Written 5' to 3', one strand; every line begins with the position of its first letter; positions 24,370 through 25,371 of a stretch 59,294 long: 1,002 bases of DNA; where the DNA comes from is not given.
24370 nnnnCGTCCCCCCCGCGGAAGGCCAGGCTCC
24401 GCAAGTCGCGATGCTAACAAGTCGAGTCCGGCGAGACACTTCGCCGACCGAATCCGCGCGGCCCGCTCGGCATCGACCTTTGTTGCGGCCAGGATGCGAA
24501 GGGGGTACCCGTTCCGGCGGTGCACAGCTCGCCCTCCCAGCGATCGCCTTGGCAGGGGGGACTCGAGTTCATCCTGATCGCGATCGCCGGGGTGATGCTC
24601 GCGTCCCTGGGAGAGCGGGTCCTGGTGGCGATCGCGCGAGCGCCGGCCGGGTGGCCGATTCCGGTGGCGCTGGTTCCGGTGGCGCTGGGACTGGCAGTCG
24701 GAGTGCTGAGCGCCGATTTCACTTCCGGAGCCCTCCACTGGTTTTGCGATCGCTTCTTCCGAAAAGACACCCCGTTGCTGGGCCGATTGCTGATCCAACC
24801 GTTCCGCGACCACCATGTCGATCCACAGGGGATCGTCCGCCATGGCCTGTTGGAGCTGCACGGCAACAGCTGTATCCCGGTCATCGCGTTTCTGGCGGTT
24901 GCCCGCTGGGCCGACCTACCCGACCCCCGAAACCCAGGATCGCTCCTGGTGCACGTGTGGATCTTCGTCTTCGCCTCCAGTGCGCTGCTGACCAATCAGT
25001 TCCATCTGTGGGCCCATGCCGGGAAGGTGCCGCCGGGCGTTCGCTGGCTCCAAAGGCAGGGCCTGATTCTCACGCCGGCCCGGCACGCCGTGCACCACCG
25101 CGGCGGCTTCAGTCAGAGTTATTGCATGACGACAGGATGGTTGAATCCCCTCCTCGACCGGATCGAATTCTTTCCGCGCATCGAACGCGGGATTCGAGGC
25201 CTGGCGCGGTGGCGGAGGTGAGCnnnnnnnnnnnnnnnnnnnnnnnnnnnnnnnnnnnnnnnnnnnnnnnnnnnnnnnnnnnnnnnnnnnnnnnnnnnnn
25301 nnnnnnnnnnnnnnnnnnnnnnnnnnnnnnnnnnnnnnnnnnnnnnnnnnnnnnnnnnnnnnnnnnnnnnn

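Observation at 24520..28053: CarF/PEDS1-type desaturase + FA-hydroxylase-superfamily enzyme + HACL/OXC-type ThDP lyase in one co-directional block: candidate undescribed ether-lipid / 2-hydroxy-lipid remodelling operon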

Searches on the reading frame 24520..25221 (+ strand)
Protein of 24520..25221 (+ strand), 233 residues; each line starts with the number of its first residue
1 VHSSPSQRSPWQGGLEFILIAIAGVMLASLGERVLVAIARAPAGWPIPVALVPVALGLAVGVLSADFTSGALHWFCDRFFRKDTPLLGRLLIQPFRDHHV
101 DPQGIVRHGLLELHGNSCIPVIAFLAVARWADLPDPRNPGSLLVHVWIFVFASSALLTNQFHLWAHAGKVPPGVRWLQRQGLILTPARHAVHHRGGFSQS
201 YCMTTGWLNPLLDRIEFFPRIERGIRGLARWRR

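Call 3: search_protein_families(library=pfam, proteins=[window:24520-25221:+], max_evalue=0.01)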
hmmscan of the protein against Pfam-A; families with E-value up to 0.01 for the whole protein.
window:24520-25221:+ (233 aa): 2 families
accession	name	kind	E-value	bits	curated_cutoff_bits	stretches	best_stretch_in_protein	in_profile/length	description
PF10520.15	Lipid_desat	-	2.4e-45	155.2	26.4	1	63-228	2-167/175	Lipid desaturase domain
PF04116.19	FA_hydroxylase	-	0.0055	17.6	31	0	142-208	65-126/132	Fatty acid hydroxylase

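Call 4: search_protein_families(library=ncbifam, proteins=[window:24520-25221:+], max_evalue=0.01)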
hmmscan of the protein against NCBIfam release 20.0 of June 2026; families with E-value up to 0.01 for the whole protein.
window:24520-25221:+ (233 aa): 1 family
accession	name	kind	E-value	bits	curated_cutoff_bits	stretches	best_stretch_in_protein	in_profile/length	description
NF045946.1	PlasmethDesatCarF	equivalog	3.1e-40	138.3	500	1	58-225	62-226/269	plasmanylethanolamine desaturase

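Call 9: find_homologous_proteins(query=window:24520-25221:+, max_evalue=0.00001)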
Query window:24520-25221:+ (233 aa): 142 proteins with E <= 0.00001 among 3165 candidates; the best 120 are listed.
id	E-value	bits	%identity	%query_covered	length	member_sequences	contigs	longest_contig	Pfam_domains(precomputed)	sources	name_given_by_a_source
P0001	2.1e-154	530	99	100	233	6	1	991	PF10520.16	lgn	-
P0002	3.2e-145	500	96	100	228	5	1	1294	PF10520.16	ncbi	-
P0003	3.1e-119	415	78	99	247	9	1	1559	PF10520.16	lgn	-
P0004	4.9e-79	284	59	96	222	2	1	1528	PF10520.16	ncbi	-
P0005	1.6e-78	282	60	96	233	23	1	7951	PF10520.16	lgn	-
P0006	3.3e-78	281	59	97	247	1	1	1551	PF10520.16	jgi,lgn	jgi:ubiquitin-conjugating enzyme E2 variant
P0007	3.6e-77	277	60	84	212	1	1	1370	PF10520.16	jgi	jgi:ubiquitin-conjugating enzyme E2 variant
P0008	2.0e-75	272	60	95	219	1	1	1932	PF10520.16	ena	-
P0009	6.5e-74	267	57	92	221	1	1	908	PF10520.16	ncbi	-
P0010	1.1e-73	266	57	92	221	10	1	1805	PF10520.16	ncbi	-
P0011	4.5e-73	264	61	80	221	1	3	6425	PF10520.16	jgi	jgi:hypothetical protein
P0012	6.3e-73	264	57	90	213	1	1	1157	PF10520.16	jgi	jgi:ubiquitin-conjugating enzyme E2 variant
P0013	6.9e-73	263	57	90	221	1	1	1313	PF10520.16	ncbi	-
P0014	1.3e-71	259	59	84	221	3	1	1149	PF10520.16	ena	-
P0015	1.5e-71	259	58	84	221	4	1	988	PF10520.16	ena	-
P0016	5.9e-71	257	56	96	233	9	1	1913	PF10520.16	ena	-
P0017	6.8e-71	257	56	93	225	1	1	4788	PF10520.16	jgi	jgi:ubiquitin-conjugating enzyme E2 variant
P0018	1.8e-70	256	55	97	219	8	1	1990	PF10520.16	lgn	-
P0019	2.5e-70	255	60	80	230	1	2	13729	PF10520.16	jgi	jgi:hypothetical protein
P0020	2.9e-70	255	54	98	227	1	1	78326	PF10520.16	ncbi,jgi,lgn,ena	-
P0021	8.5e-70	253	57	94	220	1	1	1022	PF10520.16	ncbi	-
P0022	1.2e-69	253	54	97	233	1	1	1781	PF10520.16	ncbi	-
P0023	3.5e-69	251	55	92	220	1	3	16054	PF10520.16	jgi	jgi:hypothetical protein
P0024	4.6e-69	251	57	81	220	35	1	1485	PF10520.16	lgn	-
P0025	9.0e-69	250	62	74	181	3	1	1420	PF10520.16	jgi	jgi:ubiquitin-conjugating enzyme E2 variant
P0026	2.0e-68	249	57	85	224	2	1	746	PF10520.16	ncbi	-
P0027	2.3e-68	249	54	95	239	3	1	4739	PF10520.16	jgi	-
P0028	3.1e-68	248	54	100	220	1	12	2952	PF10520.16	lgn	-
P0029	3.8e-68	248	54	97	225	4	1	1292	PF10520.16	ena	-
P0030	5.9e-68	247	54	95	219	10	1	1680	PF10520.16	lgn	-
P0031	1.1e-67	246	63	72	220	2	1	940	PF10520.16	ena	-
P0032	2.1e-67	245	55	97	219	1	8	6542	PF10520.16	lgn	-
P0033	2.4e-67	245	61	71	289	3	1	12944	PF10520.16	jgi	jgi:ubiquitin-conjugating enzyme E2 variant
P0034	4.1e-67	244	55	87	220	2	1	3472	PF10520.16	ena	-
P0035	1.1e-66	243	52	98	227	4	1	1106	PF10520.16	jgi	jgi:ubiquitin-conjugating enzyme E2 variant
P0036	1.6e-66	243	55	92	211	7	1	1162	PF10520.16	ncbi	-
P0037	2.1e-66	242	53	97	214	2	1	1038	PF10520.16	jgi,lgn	-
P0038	2.1e-65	239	53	92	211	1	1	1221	PF10520.16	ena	-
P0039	2.2e-65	239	61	76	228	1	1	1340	PF10520.16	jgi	jgi:ubiquitin-conjugating enzyme E2 variant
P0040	3.9e-65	238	58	79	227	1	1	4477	PF10520.16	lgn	-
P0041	4.4e-65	238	52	94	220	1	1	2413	PF10520.16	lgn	-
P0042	5.4e-65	238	53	90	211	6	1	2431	PF10520.16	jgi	jgi:ubiquitin-conjugating enzyme E2 variant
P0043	1.6e-64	236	53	92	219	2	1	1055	PF10520.16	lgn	-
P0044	1.5e-63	233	59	79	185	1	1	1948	PF10520.16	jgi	jgi:ubiquitin-conjugating enzyme E2 variant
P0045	2.0e-63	232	61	76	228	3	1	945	PF10520.16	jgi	jgi:hypothetical protein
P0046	6.2e-63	231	52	85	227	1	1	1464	PF10520.16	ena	-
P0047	9.5e-63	230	52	94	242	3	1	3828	PF10520.16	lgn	-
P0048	1.5e-62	230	51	97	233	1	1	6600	PF10520.16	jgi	jgi:hypothetical protein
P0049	2.6e-62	229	51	92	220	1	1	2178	PF10520.16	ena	-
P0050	2.1e-61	226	59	76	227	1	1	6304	PF10520.16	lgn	-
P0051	2.5e-61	226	53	92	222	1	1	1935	PF10520.16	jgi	jgi:ubiquitin-conjugating enzyme E2 variant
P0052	5.4e-61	224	54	84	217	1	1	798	PF10520.16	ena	-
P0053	8.7e-61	224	53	92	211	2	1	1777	PF10520.16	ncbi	-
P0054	3.1e-60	222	51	89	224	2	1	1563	PF10520.16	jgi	jgi:ubiquitin-conjugating enzyme E2 variant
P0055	7.0e-60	221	49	94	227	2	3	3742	PF10520.16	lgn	-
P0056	1.3e-59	220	62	69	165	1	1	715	PF10520.16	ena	-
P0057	4.6e-59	218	54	84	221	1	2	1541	PF10520.16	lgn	-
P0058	1.4e-58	217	60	70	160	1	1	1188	PF10520.16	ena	-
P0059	5.9e-55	205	54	69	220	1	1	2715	PF10520.16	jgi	jgi:ubiquitin-conjugating enzyme E2 variant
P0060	7.4e-55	204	52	67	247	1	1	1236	PF10520.16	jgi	jgi:hypothetical protein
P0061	8.6e-55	204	52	94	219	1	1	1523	PF10520.16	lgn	-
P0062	1.8e-53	200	54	75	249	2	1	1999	PF10520.16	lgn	-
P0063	2.6e-52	196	53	70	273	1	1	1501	PF10520.16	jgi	jgi:hypothetical protein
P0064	1.7e-51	193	48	85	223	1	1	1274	PF10520.16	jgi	jgi:ubiquitin-conjugating enzyme E2 variant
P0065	5.8e-51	192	49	75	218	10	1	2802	PF10520.16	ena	-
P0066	6.9e-51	191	51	76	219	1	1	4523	PF10520.16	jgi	jgi:ubiquitin-conjugating enzyme E2 variant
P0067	4.2e-50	189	51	69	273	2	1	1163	PF10520.16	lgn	-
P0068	1.4e-49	187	46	81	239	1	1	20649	PF10520.16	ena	-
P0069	1.9e-49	187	62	61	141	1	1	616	PF10520.16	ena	-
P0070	9.0e-49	184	50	69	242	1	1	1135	PF10520.16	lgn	-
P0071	1.3e-48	184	51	68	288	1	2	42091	PF10520.16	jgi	jgi:hypothetical protein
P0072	5.4e-48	182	43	91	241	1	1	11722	PF10520.16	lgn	-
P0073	9.9e-48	181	48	70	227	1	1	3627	PF10520.16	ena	-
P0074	1.6e-46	177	46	77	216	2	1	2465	PF10520.16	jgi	jgi:ubiquitin-conjugating enzyme E2 variant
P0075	3.4e-46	176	48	73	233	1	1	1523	PF10520.16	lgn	-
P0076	4.4e-46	176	47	78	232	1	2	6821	PF10520.16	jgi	jgi:hypothetical protein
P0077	9.9e-46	174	50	70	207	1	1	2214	PF10520.16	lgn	-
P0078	1.9e-45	173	46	78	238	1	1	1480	PF10520.16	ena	-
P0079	2.7e-45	173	47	76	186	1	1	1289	PF10520.16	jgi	jgi:hypothetical protein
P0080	3.0e-45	173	50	71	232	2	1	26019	PF10520.16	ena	-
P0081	7.8e-45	172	54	64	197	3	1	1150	PF04116.20,PF10520.16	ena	-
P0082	8.0e-45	171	46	71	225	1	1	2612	PF10520.16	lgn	-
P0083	8.4e-45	171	45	72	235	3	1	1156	PF10520.16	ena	-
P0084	8.5e-45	171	47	67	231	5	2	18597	PF10520.16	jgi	-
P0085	1.0e-44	171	59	59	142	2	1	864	PF10520.16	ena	-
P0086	1.4e-44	171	46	81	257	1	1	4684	PF10520.16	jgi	jgi:ubiquitin-conjugating enzyme E2 variant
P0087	1.6e-44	170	50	79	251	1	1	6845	PF10520.16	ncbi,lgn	ncbi:MAG: fatty acid desaturase CarF family protein [Myxococcota bacterium]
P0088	2.0e-44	170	48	71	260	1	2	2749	PF10520.16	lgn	-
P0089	2.8e-44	170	45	90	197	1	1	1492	PF04116.20,PF10520.16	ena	-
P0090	4.2e-44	169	48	70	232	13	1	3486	PF10520.16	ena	-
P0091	4.3e-44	169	48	81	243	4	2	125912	PF10520.16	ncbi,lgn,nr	ncbi:MAG: fatty acid desaturase family protein [bacterium]|nr:fatty acid desaturase family protein [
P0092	5.7e-44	169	49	76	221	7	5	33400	PF10520.16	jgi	jgi:ubiquitin-conjugating enzyme E2 variant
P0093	8.0e-44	168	51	68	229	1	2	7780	PF04116.20,PF10520.16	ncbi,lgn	-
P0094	2.9e-43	166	52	68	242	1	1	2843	PF10520.16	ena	-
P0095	3.7e-43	166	48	77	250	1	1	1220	PF10520.16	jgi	jgi:ubiquitin-conjugating enzyme E2 variant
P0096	5.3e-43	165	51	72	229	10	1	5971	PF10520.16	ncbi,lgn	-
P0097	5.8e-43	165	48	73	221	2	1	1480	PF10520.16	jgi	-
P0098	8.4e-43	165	43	95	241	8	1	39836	PF10520.16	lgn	-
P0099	1.1e-42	164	47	76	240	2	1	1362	PF10520.16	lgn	-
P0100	1.3e-42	164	50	69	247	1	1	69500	PF10520.16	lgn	-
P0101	1.5e-42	164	48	76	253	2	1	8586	PF04116.20,PF10520.16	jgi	-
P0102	2.1e-42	164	46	85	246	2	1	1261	PF10520.16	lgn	-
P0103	2.2e-42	164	47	76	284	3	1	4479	PF10520.16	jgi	jgi:ubiquitin-conjugating enzyme E2 variant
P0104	2.5e-42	163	47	71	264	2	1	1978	PF10520.16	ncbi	-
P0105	2.8e-42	163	45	82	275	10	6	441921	PF10520.16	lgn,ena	-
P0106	2.9e-42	163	50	72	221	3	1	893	PF10520.16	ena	-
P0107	3.5e-42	163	47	70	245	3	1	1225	PF10520.16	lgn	-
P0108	3.8e-42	163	50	68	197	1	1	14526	PF04116.20,PF10520.16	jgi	jgi:ubiquitin-conjugating enzyme E2 variant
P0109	6.0e-42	162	40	93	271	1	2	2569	PF10520.16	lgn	-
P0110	6.6e-42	162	60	54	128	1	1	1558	PF10520.16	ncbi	-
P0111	1.4e-41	161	48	65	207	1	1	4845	PF10520.16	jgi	jgi:plasmanylethanolamine desaturase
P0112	1.9e-41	160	47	76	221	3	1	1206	PF10520.16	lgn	-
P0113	2.2e-41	160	42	91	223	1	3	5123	PF10520.16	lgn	-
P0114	8.7e-41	158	48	76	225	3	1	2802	PF10520.16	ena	-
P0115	9.7e-41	158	44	80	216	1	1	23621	PF10520.16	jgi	-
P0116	1.2e-40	158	47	72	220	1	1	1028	PF10520.16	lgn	-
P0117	1.7e-40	157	45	76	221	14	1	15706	PF10520.16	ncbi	-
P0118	3.6e-40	156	43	73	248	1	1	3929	PF10520.16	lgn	-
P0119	4.2e-40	156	50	66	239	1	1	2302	PF10520.16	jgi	-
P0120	8.7e-40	155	42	87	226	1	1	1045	PF10520.16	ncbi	-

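Call 11: find_related_loci(query=A1, collection=genome_contigs, flank=10000)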
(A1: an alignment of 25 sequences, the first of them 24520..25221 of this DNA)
Query A1 (233 aa) in genome_contigs; peptide patterns used: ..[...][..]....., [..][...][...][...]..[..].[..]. (x = any residue, [..] = any of these).
514 stretches matched a pattern; 494 encode a relative of the query (tblastn E <= 1e-3); the best 80 are kept; 80 distinct loci.
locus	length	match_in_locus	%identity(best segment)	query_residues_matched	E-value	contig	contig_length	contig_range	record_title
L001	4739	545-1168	54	8-228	3e-68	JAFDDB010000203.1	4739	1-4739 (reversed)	MAG: Deltaproteobacteria bacterium isolate Meg19_02_Bin_157 Meg19_02_Bin_157_scaffold_40501, whole genome shotgun sequen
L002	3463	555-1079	56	51-228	2e-62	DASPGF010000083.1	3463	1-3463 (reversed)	MAG TPA_asm: Myxococcota bacterium isolate SMAG_U16444 k141_1727734, whole genome shotgun sequence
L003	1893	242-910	44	3-233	2e-60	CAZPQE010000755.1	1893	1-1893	MAG TPA_asm: uncultured Clostridia bacterium isolate binchicken_co107_429 genome assembly, contig: NODE_138928_length_18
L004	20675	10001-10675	42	2-233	3e-57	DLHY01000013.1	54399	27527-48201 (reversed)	MAG TPA_asm: Chloracidobacterium sp. UBA7656 UBA7656_contig_151, whole genome shotgun sequence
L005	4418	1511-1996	58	66-228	9e-57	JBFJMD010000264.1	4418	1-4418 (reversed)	MAG: Thermoanaerobaculia bacterium isolate Mix_sand17.2022.03.G.9 k141_975160_length_4418_cov_21.6079, whole genome shot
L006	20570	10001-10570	51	51-233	5e-56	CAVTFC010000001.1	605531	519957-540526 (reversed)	MAG: uncultured Candidatus Rokubacteria bacterium isolate MFD00962.bin.2.190 genome assembly, contig: contig_10962, whol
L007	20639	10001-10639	46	8-228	2e-55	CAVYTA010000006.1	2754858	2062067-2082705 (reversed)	MAG: uncultured Candidatus Rokubacteria bacterium isolate MFD05567.bin.1.1 genome assembly, contig: contig_5942, whole g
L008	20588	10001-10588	54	15-215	6e-55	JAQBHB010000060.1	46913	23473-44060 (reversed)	MAG: Deltaproteobacteria bacterium isolate MAG_452_bin-13 452_bin-13_ctg-060, whole genome shotgun sequence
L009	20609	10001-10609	44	20-230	7e-54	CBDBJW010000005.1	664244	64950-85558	MAG: Longimicrobiales bacterium isolate 57323707-b78b-48dd-9f05-8cd68fe8b88b genome assembly, contig: contig_5, whole ge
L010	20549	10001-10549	48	41-230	4e-52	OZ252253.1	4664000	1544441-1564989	MAG: Longimicrobiales bacterium isolate 06048559-b685-4564-8c5e-4a77601f0fd8 genome assembly, chromosome: 1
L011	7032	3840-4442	45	15-223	6e-51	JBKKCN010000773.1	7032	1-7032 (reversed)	MAG: Candidatus Rokuibacteriota bacterium isolate swi_bin.5 k127_6303655, whole genome shotgun sequence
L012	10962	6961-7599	45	7-228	5e-50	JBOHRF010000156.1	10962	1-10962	MAG: Longimicrobiales bacterium isolate SD8032_metabat2.bin.1 NODE_1415_length_10962_cov_1.397139, whole genome shotgun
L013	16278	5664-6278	44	27-227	1e-49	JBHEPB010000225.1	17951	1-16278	MAG: Candidatus Binatia bacterium isolate S6_bin.61.orig S6_k141_960728, whole genome shotgun sequence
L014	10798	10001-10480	54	69-229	1e-49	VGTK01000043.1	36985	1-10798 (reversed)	MAG: Deltaproteobacteria bacterium isolate K_Offshore_80m_m2_211 K_Offshore_80m_m2_211_Ga0194132_10002239, whole genome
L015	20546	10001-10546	47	51-232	3e-49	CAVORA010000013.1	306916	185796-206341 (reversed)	MAG: uncultured delta proteobacterium isolate MFD09964.bin.2.4 genome assembly, contig: contig_59738, whole genome shotg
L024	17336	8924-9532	42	19-228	1e-46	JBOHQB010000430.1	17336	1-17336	MAG: Candidatus Rokuibacteriota bacterium isolate H1-B1_metabat2.bin.40_sub k127_1859227, whole genome shotgun sequence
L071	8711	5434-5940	44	54-222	6e-42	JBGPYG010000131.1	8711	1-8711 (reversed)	MAG: Pyrinomonadaceae bacterium isolate OBJ1_062018_090_19 k141_2725532_length_8711_cov_27.4400, whole genome shotgun se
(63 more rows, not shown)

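Call 69: search_protein_families(library=ncbifam, proteins=[L024:7162-8793:-, L024:11608-13230:-, L071:6200-7060:-], max_evalue=1e-10)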
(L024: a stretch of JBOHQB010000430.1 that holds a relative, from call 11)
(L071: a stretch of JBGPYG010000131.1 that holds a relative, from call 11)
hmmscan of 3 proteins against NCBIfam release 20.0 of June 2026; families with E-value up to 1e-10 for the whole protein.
L024:7162-8793:- (543 aa): 50 families (the best 25 are shown)
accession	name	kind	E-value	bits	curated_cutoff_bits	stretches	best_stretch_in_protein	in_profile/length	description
NF006122.0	PRK08266.1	subfamily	4.1e-176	586.7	571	1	1-529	1-530/543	hypothetical protein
NF005712.0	PRK07524.1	subfamily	5e-109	365.2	500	1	4-524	3-530/536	5-guanidino-2-oxopentanoate decarboxylase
TIGR00118.1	acolac_lg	equivalog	4.6e-105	352.2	538.35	1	4-525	1-536/557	biosynthetic-type acetolactate synthase large subunit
NF004919.0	PRK06276.1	equivalog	2.6e-104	349.6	866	1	5-523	2-538/582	acetolactate synthase large subunit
NF004710.0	PRK06048.1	equivalog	1.5e-102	343.9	976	1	2-526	6-540/561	acetolactate synthase large subunit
NF006052.0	PRK08199.1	subfamily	1.7e-95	320.4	539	1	4-523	8-537/559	thiamine pyrophosphate protein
NF005470.0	PRK07064.1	equivalog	1.3e-91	308.3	495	1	3-526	4-532/552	thiamine pyrophosphate-binding protein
NF006187.0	PRK08322.1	equivalog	1.8e-88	297.4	509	1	6-523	4-528/548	acetolactate synthase large subunit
NF005860.0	PRK07789.1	equivalog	5.6e-86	289.2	881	1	2-527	32-582/615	acetolactate synthase large subunit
NF005039.0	PRK06456.1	equivalog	1.2e-83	281.6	868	1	5-525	3-546/572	acetolactate synthase large subunit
NF005651.0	PRK07418.1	subfamily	1.2e-81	274.8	942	1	3-525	18-561/617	acetolactate synthase large subunit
NF005713.0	PRK07525.1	subfamily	1.5e-81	274.6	620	2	2-345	4-352/592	sulfoacetaldehyde acetyltransferase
NF005058.0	PRK06466.1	equivalog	1.9e-80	271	951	1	1-525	1-549/574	acetolactate synthase 3 large subunit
NF006524.0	PRK08978.1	equivalog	3e-79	266.7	738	1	5-523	2-524/548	acetolactate synthase 2 catalytic subunit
TIGR03457.1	sulphoacet_xsc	equivalog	3.3e-79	266.8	676.4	2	4-348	2-349/579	sulfoacetaldehyde acetyltransferase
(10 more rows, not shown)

L024:11608-13230:- (540 aa): 50 families (the best 25 are shown)
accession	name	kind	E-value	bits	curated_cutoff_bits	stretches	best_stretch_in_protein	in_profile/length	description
NF004516.0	PRK05858.1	equivalog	2.4e-94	316.8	587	1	5-528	13-540/548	acetolactate synthase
NF058623.1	HdaclCoAlyACT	equivalog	2.3e-83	280.8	600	1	3-525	10-542/575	2-hydroxyacyl-CoA lyase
NF006052.0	PRK08199.1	subfamily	4.9e-74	249.6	539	2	2-247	7-234/559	thiamine pyrophosphate protein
NF006721.0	PRK09259.1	equivalog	3.5e-66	224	557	1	3-527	15-554/574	oxalyl-CoA decarboxylase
NF006122.0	PRK08266.1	subfamily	5.9e-65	219.8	571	1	2-524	3-525/543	hypothetical protein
NF006378.0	PRK08617.1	equivalog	1.6e-64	218.2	510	2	3-248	8-235/556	acetolactate synthase AlsS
TIGR00118.1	acolac_lg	equivalog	5.1e-64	216.7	538.35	2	4-243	2-226/557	biosynthetic-type acetolactate synthase large subunit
TIGR03254.1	oxalate_oxc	equivalog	3.1e-62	211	739.4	1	3-526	3-540/554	oxalyl-CoA decarboxylase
NF006187.0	PRK08322.1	equivalog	2.1e-61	208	509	2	4-258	3-238/548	acetolactate synthase large subunit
TIGR02418.1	acolac_catab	equivalog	9.6e-60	202.6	551.1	2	5-247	1-225/539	acetolactate synthase AlsS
NF004919.0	PRK06276.1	equivalog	1.4e-54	185.4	866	2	4-247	2-233/582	acetolactate synthase large subunit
NF004710.0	PRK06048.1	equivalog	4.6e-53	180.5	976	2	4-165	9-170/561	acetolactate synthase large subunit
NF006319.0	PRK08527.1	equivalog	1.8e-51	175.3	905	2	4-257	5-244/565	acetolactate synthase large subunit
NF006581.0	PRK09107.1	equivalog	8e-51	173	974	1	3-247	11-244/595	acetolactate synthase 3 large subunit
NF005058.0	PRK06466.1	equivalog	1.7e-49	168.8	951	1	4-247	5-236/574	acetolactate synthase 3 large subunit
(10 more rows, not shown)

L071:6200-7060:- (286 aa): 11 families
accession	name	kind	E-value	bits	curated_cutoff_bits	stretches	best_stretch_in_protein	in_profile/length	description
NF045823.1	PthPhpthDimycoMt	equivalog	8.8e-19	67.7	300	1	55-192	54-185/256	phthiotriol/phenolphthiotriol dimycocerosates methyltransferase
NF045825.1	FAmtase_mtf2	equivalog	1.8e-18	66.7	400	1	56-185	47-171/248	fatty-acid O-methyltransferase Mtf2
TIGR01934.1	MenG_MenH_UbiE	subfamily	9.9e-16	57.7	158.35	1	66-180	37-149/223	ubiquinone/menaquinone biosynthesis methyltransferase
NF045667.1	MTase_DVU1556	equivalog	3.1e-14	52.9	155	1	55-225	9-166/213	DVU_1556 family methyltransferase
NF041675.1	sarc_dimgly_tmase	equivalog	5.1e-13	49.6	550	1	30-236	27-226/278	sarcosine/dimethylglycine N-methyltransferase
NF001244.0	PRK00216.1-5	equivalog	1.1e-12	47.8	216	1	65-180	45-161/236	bifunctional demethylmenaquinone methyltransferase/2-methoxy-6-polyprenyl-1,4-benzoquinol methylase UbiE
NF040539.1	AST_met_ArsM_2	exception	3.3e-12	46.8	240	1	64-226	52-212/262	putative arsinothricin biosynthesis methyltransferase ArsM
NF041537.1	ArsM_AhpD_UU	exception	3.8e-12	45.6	510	1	67-225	75-228/345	arsenite methyltransferase/AhpD domain selenoprotein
NF008823.0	PRK11873.1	subfamily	2.2e-11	43.8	263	1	95-233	105-237/272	arsenite methyltransferase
NF041536.1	ArsM_DUF2284_UU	exception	4.4e-11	41.8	575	1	67-226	75-229/459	arsenite methyltransferase/DUF2284 domain selenoprotein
NF047649.1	MTase_UXPK_star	exception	6.7e-11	41.7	460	1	72-223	81-227/283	methyltransferase/UXPK-star double selenoprotein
